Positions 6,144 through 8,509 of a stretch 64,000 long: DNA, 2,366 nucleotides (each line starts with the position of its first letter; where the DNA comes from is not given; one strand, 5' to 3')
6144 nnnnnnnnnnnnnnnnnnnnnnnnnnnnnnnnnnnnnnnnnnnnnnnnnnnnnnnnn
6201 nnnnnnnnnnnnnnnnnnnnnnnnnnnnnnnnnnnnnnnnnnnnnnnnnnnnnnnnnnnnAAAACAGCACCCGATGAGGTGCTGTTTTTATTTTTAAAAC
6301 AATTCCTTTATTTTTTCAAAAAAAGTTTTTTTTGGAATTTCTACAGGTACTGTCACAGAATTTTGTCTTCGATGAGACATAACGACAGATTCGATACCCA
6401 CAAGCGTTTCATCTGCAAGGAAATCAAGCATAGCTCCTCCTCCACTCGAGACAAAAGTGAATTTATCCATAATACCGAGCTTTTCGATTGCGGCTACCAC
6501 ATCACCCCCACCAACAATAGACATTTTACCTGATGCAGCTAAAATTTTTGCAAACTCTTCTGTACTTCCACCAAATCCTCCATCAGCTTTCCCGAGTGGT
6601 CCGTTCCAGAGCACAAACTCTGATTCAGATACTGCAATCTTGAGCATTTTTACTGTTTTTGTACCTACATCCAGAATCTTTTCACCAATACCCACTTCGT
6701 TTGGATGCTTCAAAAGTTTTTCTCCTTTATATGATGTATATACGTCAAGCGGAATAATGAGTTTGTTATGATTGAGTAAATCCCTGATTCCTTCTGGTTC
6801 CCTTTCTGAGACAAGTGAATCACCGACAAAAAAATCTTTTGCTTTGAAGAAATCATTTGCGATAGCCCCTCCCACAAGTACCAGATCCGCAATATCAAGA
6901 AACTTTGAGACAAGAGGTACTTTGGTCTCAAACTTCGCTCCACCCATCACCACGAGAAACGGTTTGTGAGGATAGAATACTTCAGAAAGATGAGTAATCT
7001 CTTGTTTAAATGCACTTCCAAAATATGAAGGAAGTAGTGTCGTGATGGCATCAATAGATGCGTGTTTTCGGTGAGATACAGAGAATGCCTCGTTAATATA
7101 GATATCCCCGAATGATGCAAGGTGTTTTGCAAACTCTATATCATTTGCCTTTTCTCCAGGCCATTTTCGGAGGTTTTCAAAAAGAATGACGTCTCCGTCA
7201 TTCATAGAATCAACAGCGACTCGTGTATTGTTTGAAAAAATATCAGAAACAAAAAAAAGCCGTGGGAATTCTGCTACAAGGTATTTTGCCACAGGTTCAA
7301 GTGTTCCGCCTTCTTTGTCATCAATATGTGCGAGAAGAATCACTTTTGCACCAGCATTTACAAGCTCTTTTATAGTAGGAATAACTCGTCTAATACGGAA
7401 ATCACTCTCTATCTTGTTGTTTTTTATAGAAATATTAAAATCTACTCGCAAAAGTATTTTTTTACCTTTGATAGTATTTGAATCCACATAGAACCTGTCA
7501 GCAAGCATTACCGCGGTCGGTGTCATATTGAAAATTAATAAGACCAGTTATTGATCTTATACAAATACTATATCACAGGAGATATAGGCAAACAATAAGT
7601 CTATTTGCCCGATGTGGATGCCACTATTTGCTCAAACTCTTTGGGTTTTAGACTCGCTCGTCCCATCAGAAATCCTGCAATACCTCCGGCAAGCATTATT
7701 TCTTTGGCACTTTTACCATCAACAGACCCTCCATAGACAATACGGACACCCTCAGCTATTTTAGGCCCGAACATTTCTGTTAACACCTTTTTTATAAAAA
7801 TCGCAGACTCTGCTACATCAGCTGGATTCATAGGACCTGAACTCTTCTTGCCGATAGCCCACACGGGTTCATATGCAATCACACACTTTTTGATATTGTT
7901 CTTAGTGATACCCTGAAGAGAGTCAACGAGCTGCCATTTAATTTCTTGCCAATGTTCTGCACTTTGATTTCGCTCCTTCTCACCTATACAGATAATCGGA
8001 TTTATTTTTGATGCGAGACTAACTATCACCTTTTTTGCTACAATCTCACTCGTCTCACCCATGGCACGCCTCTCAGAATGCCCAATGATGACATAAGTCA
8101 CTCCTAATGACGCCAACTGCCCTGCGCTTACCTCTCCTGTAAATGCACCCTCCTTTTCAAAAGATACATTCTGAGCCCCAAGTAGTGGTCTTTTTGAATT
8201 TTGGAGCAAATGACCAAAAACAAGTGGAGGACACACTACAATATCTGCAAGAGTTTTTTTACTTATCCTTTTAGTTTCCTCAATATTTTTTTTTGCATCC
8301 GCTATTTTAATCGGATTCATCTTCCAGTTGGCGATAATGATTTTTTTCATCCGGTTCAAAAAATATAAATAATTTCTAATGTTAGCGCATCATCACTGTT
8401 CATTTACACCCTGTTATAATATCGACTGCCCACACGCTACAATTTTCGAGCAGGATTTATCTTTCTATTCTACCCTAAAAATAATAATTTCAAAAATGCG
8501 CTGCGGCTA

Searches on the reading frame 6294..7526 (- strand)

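Call 44: search_protein_families(library=pfam, proteins=[window:6294-7526:-], max_evalue=0.00001)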
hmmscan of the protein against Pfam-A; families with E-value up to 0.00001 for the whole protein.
window:6294-7526:- (410 aa): 1 family
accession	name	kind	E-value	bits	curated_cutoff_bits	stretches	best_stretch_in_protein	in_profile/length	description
PF00162.24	PGK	-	1.7e-99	333.8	27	1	16-371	3-377/379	Phosphoglycerate kinase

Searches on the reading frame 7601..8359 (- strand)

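Call 44: search_protein_families(library=pfam, proteins=[window:7601-8359:-], max_evalue=0.00001)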
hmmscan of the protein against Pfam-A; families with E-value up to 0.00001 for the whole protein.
window:7601-8359:- (252 aa): 1 family
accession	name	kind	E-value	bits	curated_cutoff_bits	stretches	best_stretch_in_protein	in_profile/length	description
PF00121.24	TIM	-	7.6e-69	232.4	20.1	1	6-247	1-243/245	Triosephosphate isomerase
